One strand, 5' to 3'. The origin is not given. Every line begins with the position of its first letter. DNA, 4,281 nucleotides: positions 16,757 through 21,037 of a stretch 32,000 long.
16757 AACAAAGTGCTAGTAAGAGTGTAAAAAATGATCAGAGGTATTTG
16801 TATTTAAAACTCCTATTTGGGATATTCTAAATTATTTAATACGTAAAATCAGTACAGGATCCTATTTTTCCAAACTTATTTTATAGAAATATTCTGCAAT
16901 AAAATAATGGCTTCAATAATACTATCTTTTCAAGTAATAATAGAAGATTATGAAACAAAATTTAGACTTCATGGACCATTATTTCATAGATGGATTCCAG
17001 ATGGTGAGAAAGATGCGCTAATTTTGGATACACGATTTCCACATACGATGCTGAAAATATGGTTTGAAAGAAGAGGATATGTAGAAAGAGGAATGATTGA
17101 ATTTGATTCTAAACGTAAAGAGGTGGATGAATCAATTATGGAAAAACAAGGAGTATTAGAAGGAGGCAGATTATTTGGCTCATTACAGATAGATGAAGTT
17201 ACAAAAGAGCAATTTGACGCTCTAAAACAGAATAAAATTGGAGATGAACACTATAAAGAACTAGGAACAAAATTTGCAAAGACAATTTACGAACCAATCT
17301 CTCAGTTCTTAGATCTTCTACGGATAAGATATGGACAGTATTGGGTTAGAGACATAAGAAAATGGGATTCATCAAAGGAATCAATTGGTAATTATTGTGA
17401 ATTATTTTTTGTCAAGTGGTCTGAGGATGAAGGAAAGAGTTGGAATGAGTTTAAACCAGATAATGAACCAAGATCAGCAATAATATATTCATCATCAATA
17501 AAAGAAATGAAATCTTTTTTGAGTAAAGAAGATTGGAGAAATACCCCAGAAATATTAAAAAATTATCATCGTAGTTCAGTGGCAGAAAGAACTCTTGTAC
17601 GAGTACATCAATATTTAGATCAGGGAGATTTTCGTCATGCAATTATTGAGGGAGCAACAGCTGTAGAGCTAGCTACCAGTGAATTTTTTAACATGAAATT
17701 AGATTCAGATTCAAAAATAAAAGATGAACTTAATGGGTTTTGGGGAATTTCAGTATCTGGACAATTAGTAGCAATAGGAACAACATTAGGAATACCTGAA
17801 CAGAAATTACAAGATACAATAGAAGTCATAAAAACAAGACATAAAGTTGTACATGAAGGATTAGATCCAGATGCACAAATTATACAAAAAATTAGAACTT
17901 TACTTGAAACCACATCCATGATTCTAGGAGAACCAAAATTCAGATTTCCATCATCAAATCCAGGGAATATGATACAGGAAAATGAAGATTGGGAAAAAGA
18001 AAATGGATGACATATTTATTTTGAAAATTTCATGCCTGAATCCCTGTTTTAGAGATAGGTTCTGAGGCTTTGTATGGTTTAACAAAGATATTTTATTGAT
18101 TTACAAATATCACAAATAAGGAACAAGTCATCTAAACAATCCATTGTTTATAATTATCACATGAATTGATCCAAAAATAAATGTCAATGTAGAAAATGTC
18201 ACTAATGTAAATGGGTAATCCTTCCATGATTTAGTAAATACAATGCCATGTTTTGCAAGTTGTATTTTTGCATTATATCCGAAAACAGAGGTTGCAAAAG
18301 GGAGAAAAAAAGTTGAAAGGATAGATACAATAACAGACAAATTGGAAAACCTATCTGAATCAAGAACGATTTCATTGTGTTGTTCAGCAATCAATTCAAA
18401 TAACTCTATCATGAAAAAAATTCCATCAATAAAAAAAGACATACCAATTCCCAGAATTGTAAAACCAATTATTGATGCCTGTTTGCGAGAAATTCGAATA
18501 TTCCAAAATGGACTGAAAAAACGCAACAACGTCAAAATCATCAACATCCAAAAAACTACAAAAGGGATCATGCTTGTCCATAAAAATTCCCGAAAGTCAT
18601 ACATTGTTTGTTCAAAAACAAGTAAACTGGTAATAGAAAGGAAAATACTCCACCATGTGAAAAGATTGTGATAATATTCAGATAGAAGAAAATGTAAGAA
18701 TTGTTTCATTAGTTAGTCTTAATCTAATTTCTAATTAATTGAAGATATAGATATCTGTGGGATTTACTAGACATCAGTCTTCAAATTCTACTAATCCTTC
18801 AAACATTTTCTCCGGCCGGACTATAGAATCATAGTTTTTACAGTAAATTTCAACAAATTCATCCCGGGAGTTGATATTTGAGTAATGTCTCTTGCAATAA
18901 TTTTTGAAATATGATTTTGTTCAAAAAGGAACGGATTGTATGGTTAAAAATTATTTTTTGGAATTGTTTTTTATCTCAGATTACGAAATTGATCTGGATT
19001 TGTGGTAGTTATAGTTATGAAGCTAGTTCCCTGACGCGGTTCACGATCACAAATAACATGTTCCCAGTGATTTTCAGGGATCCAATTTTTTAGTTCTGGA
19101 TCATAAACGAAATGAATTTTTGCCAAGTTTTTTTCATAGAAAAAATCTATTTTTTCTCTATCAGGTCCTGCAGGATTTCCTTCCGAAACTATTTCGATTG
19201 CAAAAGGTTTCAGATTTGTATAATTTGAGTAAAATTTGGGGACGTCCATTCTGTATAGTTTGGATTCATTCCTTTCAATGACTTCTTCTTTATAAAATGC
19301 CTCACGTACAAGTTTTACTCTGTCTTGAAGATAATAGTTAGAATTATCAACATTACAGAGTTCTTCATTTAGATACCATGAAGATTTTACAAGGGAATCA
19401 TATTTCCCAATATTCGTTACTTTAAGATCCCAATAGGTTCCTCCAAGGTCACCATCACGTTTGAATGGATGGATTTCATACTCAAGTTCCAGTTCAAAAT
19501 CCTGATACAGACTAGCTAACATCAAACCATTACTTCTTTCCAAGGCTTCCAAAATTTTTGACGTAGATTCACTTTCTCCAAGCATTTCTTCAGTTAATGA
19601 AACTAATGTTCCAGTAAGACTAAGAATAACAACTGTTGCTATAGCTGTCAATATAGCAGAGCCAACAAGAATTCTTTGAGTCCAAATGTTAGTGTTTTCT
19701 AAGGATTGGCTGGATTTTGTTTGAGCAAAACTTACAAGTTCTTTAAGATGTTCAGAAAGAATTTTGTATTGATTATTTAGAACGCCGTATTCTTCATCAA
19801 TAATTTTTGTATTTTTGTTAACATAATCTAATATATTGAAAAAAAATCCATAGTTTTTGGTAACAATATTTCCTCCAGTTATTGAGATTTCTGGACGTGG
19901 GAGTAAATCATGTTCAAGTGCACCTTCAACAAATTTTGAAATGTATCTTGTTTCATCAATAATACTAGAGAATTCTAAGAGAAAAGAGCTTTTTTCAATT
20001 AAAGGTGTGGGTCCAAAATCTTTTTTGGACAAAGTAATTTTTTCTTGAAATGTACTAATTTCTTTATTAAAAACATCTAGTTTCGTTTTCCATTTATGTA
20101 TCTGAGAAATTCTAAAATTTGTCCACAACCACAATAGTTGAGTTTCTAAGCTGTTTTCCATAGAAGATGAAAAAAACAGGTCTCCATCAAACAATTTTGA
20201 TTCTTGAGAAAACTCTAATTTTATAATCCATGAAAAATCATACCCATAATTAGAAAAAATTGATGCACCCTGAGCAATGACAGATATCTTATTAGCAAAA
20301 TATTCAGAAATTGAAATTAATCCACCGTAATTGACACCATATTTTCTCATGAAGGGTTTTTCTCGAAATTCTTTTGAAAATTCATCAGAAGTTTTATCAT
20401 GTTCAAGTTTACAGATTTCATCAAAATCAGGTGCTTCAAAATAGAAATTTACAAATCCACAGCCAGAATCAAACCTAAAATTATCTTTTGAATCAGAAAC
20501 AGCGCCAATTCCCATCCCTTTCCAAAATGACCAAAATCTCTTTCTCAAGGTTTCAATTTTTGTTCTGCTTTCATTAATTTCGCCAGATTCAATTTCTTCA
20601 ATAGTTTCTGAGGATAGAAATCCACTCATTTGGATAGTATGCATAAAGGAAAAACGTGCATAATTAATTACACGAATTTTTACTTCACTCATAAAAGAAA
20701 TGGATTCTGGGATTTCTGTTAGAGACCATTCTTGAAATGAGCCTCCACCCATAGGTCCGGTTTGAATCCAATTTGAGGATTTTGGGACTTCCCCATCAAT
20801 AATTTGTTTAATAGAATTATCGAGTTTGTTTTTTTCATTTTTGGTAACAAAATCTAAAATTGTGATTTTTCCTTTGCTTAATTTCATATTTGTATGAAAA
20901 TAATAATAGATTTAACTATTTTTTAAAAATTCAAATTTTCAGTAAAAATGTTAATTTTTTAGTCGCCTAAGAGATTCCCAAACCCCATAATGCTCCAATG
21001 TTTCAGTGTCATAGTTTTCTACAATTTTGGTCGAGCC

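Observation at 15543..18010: Divergent pair of large orphan proteins that each end in a HEPN-type R-H-K-x-x-H motif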

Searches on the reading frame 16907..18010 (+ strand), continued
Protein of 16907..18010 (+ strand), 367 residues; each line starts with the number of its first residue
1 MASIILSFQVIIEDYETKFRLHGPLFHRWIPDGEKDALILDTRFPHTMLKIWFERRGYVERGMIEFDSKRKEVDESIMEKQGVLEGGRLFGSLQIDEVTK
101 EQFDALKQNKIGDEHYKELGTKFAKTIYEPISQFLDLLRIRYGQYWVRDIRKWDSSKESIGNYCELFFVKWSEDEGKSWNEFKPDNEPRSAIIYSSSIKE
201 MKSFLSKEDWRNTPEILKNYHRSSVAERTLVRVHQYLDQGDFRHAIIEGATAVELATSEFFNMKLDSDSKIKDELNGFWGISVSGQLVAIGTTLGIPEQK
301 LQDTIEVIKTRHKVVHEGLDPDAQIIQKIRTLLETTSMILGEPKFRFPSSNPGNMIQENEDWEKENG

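Call 93: find_related_loci(query=A5, collection=viral_contigs, flank=8000)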
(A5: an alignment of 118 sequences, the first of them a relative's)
Query A5 (367 aa) in viral_contigs; peptide patterns used: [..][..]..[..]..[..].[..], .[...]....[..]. (x = any residue, [..] = any of these).
26 stretches matched a pattern, but none encodes a relative of the query by tblastn (E <= 1e-3).

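Call 96: search_protein_families(library=phrogs, proteins=[window:16907-18010:+], max_evalue=0.1)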
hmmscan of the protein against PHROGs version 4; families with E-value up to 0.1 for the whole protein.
window:16907-18010:+ (367 aa): 0 families

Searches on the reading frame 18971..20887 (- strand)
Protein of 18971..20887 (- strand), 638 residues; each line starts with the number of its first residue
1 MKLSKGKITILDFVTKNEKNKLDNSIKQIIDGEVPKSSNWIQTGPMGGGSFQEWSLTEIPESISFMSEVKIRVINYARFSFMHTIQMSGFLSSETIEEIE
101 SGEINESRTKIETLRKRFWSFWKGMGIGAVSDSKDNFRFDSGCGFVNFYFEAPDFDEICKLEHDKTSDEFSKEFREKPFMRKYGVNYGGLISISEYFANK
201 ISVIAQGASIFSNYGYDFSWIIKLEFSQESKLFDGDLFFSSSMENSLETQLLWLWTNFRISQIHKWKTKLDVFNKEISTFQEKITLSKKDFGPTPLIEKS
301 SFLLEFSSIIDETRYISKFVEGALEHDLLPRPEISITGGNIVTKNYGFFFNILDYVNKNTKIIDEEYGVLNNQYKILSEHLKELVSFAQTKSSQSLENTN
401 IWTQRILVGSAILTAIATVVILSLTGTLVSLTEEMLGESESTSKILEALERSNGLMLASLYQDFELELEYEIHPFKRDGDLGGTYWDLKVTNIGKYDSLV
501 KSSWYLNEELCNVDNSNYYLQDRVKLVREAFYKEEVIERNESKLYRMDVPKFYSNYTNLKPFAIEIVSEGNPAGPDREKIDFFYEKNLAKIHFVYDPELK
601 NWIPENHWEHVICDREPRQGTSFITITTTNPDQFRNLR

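Call 4: search_protein_families(library=padloc, proteins=[window:18971-20887:-], max_evalue=10)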
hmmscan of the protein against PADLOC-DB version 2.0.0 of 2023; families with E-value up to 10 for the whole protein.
window:18971-20887:- (638 aa): 0 families

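Call 6: search_protein_families(library=pfam, proteins=[window:18971-20887:-], max_evalue=0.01)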
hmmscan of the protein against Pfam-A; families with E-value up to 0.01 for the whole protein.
window:18971-20887:- (638 aa): 0 families

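Call 7: search_protein_families(library=ncbifam, proteins=[window:18971-20887:-], max_evalue=1)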
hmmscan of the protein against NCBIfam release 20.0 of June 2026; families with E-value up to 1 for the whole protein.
window:18971-20887:- (638 aa): 0 families

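Call 55: list_cluster_members(proteins=[P0001, P0055, window:18971-20887:-, window:18128-18709:-])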
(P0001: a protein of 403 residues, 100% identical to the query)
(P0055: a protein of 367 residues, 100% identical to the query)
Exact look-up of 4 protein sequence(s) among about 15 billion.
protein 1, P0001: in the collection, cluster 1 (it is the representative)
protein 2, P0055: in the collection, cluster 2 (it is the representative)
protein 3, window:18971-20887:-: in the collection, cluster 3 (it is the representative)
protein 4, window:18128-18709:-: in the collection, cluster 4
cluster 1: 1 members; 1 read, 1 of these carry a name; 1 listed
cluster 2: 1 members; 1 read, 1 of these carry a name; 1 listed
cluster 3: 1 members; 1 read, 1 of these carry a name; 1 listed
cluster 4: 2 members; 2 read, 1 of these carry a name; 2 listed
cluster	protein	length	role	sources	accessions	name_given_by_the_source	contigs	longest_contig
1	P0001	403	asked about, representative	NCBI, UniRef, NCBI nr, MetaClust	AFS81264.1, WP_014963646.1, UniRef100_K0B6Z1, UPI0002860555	hypothetical protein NKOR_06965 [Candidatus Nitrosopumilus koreensis AR1] | Apea-like HEPN domain-containing protein n=1 Tax=Candidatus Nitrosopumilus koreensis AR1 ... | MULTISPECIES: hypothetical protein [Nitrosopumilus]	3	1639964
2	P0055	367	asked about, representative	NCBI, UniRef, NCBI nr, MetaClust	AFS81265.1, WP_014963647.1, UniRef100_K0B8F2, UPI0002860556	hypothetical protein NKOR_06970 [Candidatus Nitrosopumilus koreensis AR1] | Uncharacterized protein n=1 Tax=Candidatus Nitrosopumilus koreensis AR1 TaxID=1229908 ... | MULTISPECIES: hypothetical protein [Nitrosopumilus]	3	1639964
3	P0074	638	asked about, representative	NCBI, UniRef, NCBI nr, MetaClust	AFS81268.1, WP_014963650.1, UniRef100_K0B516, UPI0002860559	hypothetical protein NKOR_06985 [Candidatus Nitrosopumilus koreensis AR1] | Uncharacterized protein n=1 Tax=Candidatus Nitrosopumilus koreensis AR1 TaxID=1229908 ... | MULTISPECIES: hypothetical protein [Nitrosopumilus]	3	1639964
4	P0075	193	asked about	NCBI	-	-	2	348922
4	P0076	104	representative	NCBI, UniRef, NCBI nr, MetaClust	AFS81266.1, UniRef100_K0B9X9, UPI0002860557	hypothetical protein NKOR_06975 [Candidatus Nitrosopumilus koreensis AR1] | Uncharacterized protein n=1 Tax=Candidatus Nitrosopumilus koreensis AR1 TaxID=1229908 ... | status=active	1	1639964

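Call 96: search_protein_families(library=phrogs, proteins=[window:18971-20887:-], max_evalue=0.1)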
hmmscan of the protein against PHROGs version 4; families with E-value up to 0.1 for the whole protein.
window:18971-20887:- (638 aa): 0 families

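Call 102: search_dna_similar(query=window:18971-20887:-, collection=plasmids, mode=protein, max_rows=5)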
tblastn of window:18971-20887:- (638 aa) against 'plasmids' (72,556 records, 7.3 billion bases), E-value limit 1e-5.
No match.

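Call 103: search_dna_similar(query=window:18971-20887:-, collection=phages, mode=protein, max_rows=5)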
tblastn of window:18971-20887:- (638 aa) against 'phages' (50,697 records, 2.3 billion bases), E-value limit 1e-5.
No match.
